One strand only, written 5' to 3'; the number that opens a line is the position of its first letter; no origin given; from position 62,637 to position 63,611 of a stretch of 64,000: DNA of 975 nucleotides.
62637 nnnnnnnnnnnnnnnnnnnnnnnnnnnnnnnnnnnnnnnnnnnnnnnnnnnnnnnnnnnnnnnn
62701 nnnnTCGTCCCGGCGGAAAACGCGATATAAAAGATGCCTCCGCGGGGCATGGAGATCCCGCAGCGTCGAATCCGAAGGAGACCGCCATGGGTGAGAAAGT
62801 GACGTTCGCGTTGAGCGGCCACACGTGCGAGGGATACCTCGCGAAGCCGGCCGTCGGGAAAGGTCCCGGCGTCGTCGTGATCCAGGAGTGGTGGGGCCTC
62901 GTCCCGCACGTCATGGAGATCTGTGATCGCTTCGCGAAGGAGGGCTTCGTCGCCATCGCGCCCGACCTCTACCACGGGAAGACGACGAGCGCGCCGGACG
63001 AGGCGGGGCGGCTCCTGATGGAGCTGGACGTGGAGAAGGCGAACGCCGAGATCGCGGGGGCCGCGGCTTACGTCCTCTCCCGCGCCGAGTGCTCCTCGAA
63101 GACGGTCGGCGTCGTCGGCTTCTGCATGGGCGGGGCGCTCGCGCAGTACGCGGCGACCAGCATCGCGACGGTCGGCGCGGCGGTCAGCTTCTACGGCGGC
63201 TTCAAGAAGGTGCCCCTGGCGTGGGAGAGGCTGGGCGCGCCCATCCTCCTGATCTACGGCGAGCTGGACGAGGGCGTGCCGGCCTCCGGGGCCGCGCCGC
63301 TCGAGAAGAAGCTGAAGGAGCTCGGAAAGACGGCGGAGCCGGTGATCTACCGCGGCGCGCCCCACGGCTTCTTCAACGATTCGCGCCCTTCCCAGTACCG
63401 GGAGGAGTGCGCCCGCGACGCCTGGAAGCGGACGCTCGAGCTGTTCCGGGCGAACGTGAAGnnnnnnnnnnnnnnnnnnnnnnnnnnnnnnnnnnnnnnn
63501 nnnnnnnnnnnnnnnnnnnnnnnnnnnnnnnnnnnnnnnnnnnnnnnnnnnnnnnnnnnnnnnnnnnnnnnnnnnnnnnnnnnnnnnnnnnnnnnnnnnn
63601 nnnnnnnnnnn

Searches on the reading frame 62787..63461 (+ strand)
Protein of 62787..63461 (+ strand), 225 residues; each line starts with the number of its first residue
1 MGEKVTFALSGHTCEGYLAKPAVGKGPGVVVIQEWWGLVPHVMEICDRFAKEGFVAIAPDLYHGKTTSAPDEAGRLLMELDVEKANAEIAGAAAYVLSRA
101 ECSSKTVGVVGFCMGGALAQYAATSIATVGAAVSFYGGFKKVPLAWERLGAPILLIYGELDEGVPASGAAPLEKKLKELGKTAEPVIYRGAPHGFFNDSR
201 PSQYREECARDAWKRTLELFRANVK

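Call 34: search_protein_families(library=ncbifam, proteins=[window:62787-63461:+], max_evalue=0.01)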
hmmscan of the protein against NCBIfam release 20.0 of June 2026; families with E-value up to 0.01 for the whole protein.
window:62787-63461:+ (225 aa): 4 families
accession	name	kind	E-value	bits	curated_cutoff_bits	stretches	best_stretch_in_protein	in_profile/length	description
NF041440.1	hydrolase_YghX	exception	2.2e-40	138.6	460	1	13-222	81-290/292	YghX family hydrolase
NF007857.0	PRK10566.1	equivalog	0.0001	22.2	201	0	49-137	50-139/249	esterase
NF047920.1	lactonase_UilS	equivalog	0.00023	21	400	1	44-134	43-127/285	UilS family quorum-quenching N-acyl-homoserine lactonase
NF051441.1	BisHyethTerphBdeA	equivalog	0.0018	17.6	520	1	44-165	117-226/305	bis(hydroxyethyl) terephthalate hydrolase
